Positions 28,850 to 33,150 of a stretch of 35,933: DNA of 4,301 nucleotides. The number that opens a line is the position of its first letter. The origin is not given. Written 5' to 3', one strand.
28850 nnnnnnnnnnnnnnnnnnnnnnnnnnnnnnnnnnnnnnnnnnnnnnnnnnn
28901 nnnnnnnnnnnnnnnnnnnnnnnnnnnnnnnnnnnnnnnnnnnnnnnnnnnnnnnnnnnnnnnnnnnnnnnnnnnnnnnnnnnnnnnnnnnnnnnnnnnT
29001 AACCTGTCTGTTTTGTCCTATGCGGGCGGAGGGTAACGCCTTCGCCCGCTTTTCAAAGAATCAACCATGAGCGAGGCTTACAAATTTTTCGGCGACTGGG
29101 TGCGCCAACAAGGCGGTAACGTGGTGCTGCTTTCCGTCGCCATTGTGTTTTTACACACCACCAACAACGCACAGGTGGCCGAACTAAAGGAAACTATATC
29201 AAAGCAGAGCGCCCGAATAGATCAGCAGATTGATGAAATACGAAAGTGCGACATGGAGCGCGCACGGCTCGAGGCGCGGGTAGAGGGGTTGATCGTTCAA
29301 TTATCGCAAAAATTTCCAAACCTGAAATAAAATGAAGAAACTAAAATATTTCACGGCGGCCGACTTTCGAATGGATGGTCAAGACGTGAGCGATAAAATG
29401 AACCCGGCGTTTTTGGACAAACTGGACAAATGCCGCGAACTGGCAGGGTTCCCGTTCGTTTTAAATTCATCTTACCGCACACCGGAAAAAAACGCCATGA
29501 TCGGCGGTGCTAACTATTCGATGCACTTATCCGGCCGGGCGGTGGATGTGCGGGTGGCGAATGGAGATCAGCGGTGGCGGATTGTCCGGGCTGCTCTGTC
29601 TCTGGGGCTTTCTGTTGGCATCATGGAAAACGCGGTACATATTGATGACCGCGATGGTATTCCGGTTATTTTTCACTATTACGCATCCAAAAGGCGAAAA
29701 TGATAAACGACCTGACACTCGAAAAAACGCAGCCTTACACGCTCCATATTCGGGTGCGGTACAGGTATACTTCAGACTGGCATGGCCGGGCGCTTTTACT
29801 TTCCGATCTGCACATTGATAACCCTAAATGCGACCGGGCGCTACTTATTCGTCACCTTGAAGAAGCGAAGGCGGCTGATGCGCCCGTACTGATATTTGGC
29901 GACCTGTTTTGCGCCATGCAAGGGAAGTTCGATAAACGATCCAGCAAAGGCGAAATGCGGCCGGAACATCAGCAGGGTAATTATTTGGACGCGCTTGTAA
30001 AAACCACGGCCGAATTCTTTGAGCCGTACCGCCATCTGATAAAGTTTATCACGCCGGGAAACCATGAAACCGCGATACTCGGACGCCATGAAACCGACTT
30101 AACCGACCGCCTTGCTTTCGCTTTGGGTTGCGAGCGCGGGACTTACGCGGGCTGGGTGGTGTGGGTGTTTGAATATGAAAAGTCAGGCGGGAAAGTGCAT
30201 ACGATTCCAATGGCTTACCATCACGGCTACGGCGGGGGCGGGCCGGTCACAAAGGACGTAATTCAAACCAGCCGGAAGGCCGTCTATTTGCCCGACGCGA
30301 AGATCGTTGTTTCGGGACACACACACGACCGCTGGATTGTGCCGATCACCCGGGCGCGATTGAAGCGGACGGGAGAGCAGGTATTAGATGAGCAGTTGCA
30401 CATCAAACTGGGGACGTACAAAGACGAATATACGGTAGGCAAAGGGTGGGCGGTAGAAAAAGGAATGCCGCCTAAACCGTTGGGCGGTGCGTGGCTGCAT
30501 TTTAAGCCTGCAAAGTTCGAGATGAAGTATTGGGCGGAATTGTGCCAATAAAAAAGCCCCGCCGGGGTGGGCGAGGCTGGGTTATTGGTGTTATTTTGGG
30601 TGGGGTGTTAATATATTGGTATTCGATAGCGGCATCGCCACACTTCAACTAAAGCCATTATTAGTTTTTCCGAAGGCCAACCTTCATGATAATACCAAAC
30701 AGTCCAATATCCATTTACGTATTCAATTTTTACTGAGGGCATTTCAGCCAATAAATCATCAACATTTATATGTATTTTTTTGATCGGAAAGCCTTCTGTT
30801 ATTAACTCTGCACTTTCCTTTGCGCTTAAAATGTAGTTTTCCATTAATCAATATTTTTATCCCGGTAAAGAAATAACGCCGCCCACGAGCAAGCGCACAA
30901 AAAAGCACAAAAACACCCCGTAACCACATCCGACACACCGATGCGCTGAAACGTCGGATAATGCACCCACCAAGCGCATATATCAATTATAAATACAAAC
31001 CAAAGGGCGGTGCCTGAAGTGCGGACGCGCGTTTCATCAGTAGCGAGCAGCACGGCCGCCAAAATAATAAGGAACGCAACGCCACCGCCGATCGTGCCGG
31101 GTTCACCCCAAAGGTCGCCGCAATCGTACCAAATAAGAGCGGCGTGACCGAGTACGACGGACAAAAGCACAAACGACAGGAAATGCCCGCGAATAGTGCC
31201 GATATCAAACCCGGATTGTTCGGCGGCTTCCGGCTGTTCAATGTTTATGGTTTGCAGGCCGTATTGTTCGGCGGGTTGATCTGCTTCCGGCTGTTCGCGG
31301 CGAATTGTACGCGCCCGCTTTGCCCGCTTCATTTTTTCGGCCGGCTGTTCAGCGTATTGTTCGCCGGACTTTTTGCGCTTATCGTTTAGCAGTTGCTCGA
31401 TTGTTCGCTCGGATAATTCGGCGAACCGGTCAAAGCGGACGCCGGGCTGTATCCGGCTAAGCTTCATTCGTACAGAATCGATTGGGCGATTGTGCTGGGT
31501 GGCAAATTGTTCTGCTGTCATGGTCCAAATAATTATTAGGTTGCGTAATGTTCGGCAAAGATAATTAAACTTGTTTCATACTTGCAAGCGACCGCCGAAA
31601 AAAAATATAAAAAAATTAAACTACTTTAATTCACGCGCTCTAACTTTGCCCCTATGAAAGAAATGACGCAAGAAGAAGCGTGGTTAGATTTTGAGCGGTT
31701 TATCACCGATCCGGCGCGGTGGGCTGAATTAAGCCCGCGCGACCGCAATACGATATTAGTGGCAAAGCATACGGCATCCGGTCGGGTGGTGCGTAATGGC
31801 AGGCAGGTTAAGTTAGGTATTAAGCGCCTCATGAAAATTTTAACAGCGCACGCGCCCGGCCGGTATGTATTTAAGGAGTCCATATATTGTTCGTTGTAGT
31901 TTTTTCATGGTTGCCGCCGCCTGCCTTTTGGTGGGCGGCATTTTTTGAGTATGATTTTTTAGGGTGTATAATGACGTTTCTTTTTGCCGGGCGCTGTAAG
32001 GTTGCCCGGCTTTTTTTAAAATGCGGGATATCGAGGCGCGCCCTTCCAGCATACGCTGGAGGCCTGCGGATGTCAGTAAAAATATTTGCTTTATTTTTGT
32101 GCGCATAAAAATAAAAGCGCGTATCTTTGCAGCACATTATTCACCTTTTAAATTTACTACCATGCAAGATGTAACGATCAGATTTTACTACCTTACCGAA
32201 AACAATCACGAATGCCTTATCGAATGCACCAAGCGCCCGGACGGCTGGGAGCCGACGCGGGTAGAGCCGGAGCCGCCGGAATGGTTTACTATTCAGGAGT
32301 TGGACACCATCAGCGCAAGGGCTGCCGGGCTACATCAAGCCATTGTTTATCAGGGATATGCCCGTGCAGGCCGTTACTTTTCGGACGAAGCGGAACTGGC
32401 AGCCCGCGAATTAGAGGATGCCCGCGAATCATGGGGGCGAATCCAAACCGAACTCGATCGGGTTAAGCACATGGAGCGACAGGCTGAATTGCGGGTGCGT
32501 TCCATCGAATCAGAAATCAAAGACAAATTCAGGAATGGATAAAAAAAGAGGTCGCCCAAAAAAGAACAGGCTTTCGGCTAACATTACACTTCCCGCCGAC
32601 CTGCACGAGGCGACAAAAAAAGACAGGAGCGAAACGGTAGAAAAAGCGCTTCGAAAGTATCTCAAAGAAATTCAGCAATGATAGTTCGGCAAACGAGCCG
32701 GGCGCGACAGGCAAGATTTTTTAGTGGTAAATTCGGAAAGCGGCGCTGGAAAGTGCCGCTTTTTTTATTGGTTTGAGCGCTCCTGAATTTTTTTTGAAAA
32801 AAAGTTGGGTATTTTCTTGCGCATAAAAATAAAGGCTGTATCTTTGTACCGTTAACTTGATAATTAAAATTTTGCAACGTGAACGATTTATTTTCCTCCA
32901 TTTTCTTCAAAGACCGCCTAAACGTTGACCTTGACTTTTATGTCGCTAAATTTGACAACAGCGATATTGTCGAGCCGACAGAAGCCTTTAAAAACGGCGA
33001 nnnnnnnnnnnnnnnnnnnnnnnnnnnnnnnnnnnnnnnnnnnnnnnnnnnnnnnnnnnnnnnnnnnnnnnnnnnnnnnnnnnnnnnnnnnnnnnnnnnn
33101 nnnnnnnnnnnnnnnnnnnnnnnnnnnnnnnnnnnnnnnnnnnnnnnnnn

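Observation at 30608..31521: The only minus-strand unit: a translationally coupled operon of a 4-TM protein with a soluble N-domain and an AT-rich 78-aa protein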

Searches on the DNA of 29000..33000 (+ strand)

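Call 5: search_dna_similar(query=window:29000-33000:+, collection=phages, mode=near)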
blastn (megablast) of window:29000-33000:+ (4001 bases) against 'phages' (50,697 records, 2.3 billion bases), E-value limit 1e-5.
No match.

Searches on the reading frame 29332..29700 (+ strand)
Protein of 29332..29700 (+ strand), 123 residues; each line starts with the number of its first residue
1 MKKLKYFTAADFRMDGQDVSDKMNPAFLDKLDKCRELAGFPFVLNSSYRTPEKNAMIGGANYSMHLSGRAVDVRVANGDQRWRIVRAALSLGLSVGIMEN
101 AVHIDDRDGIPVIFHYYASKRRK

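Call 7: search_protein_families(library=phrogs, proteins=[window:29332-29700:+], max_evalue=0.1)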
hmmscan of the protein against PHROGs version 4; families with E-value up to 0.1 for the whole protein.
window:29332-29700:+ (123 aa): 5 families
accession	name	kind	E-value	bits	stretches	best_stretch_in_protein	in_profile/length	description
phrog_894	-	lysis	6.2e-21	75.8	1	1-109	44-164/389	endolysin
phrog_17373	-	other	1.5e-10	42.1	1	22-81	36-95/224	peptidase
phrog_25247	-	other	9.6e-07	29.2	1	28-105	425-502/520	peptidase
phrog_28234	-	lysis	0.0036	17.4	1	26-111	276-364/372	endolysin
phrog_17001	-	lysis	0.021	15.4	1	54-90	194-230/265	endolysin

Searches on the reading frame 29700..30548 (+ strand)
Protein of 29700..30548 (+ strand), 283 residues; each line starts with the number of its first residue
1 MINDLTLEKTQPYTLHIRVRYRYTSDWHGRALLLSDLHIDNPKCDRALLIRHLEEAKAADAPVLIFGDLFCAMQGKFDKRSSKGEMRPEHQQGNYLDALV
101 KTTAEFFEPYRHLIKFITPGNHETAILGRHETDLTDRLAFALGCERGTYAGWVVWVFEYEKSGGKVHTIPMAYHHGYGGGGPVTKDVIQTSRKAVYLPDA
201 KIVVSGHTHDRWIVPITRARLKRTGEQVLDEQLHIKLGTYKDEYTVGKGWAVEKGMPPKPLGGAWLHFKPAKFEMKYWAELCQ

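Call 6: search_protein_families(library=pfam, proteins=[window:29700-30548:+], max_evalue=1)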
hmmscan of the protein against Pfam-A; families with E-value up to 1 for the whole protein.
window:29700-30548:+ (283 aa): 2 families
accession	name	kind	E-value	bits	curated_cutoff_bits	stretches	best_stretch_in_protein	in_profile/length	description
PF00149.33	Metallophos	-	1.4e-07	32.6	21.5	1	30-210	2-190/191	Calcineurin-like phosphoesterase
PF12850.12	Metallophos_2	-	0.11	12.9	27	0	177-211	90-119/154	Calcineurin-like phosphoesterase superfamily domain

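Call 7: search_protein_families(library=phrogs, proteins=[window:29700-30548:+], max_evalue=0.1)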
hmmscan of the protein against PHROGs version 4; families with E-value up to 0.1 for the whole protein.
window:29700-30548:+ (283 aa): 2 families
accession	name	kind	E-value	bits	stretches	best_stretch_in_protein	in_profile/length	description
phrog_7339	-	DNA, RNA and nucleotide metabolism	1.4e-18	68.2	1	20-251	21-238/263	DNA repair exonuclease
phrog_1649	-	other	0.0015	18.2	0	32-124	39-105/308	metallo-phosphoesterase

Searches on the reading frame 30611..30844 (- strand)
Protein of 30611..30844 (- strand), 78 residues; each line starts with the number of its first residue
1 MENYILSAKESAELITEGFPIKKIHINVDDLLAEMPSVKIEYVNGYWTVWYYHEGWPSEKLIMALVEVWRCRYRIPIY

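Call 6: search_protein_families(library=pfam, proteins=[window:30611-30844:-], max_evalue=1)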
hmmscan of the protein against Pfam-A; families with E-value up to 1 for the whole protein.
window:30611-30844:- (78 aa): 1 family
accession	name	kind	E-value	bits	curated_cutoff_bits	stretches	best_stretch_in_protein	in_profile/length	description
PF12843.12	QSregVF_b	-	0.24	11.8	22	1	46-68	29-51/66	Putative quorum-sensing-regulated virulence factor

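Call 7: search_protein_families(library=phrogs, proteins=[window:30611-30844:-], max_evalue=0.1)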
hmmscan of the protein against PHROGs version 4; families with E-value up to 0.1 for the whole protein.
window:30611-30844:- (78 aa): 0 families

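Call 9: search_dna_similar(query=window:30611-30844:-, collection=phages, mode=protein, max_evalue=0.01)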
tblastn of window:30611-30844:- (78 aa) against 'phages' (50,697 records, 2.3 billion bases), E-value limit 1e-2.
No match.

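Call 11: find_homologous_proteins(query=window:30611-30844:-, max_evalue=0.01)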
Query window:30611-30844:- (78 aa): 2 proteins with E <= 0.01 among 2 candidates.
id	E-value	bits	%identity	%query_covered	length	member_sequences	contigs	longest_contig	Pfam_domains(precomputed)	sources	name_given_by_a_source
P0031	4.8e-47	175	100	100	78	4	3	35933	-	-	-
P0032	4.3e-33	131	83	99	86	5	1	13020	-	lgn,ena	-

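Call 19: find_encoding_contigs(protein=P0032, flank=6000, max_places=3)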
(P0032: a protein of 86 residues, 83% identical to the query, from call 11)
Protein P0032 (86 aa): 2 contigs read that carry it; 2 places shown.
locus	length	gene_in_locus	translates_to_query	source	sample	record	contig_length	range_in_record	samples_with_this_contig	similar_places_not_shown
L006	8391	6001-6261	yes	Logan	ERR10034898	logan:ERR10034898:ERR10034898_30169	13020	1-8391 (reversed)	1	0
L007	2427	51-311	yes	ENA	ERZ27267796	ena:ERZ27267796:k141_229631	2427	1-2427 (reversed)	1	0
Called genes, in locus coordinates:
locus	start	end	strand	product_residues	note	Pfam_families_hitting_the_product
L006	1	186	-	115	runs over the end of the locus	-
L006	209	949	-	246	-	-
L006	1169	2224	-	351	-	PF09588:YqaJ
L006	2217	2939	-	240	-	-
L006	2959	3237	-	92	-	-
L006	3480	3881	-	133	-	-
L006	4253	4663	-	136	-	-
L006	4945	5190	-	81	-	-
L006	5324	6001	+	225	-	-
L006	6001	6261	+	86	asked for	-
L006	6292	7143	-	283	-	PF00149:Metallophos (weak)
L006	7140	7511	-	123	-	PF05951:Peptidase_M15_2 (weak), PF08291:Peptidase_M15_3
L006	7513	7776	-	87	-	-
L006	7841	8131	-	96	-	-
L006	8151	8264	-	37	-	-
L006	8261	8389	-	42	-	?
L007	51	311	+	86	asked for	-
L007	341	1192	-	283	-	PF00149:Metallophos (weak)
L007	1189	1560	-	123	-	PF05951:Peptidase_M15_2 (weak), PF08291:Peptidase_M15_3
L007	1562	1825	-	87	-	-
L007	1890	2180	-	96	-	-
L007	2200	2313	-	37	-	-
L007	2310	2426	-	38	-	?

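Call 41: search_protein_families(library=padloc, proteins=[window:30611-30844:-], max_evalue=0.01)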
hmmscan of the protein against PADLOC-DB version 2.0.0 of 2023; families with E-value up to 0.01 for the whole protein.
window:30611-30844:- (78 aa): 0 families

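Call 44: search_solved_structures(query=window:30611-30844:-, max_evalue=10)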
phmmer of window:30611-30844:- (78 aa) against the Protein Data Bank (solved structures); distinct sequences matched with E-value up to 10: 5.
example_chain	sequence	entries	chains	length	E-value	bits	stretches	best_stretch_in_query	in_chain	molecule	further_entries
2d8k_A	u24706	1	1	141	0.68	13.5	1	19-66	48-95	synaptotagmin VII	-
6anj_A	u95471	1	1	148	0.79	13.3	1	19-66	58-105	Synaptotagmin-7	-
4ay1_A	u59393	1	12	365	1.4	12.4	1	39-65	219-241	CHITINASE-3-LIKE PROTEIN 2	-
5w1k_B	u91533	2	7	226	1.4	12.4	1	38-62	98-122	CR1-28 Fab heavy chain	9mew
4p8u_A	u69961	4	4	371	1.4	12.4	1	39-65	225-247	Chitinase-3-like protein 2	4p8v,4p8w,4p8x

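Call 53: search_protein_families(library=ncbifam, proteins=[window:30611-30844:-], max_evalue=0.1)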
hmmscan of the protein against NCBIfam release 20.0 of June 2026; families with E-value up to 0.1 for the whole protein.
window:30611-30844:- (78 aa): 0 families

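Call 84: search_protein_families(library=pfam, proteins=[window:30611-30844:-, P0032], max_evalue=10)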
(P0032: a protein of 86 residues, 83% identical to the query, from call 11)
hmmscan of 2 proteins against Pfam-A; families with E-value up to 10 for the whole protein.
window:30611-30844:- (78 aa): 1 family
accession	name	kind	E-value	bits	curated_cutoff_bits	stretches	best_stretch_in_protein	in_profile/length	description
PF12843.12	QSregVF_b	-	0.24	11.8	22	1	46-68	29-51/66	Putative quorum-sensing-regulated virulence factor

P0032 (86 aa): 0 families
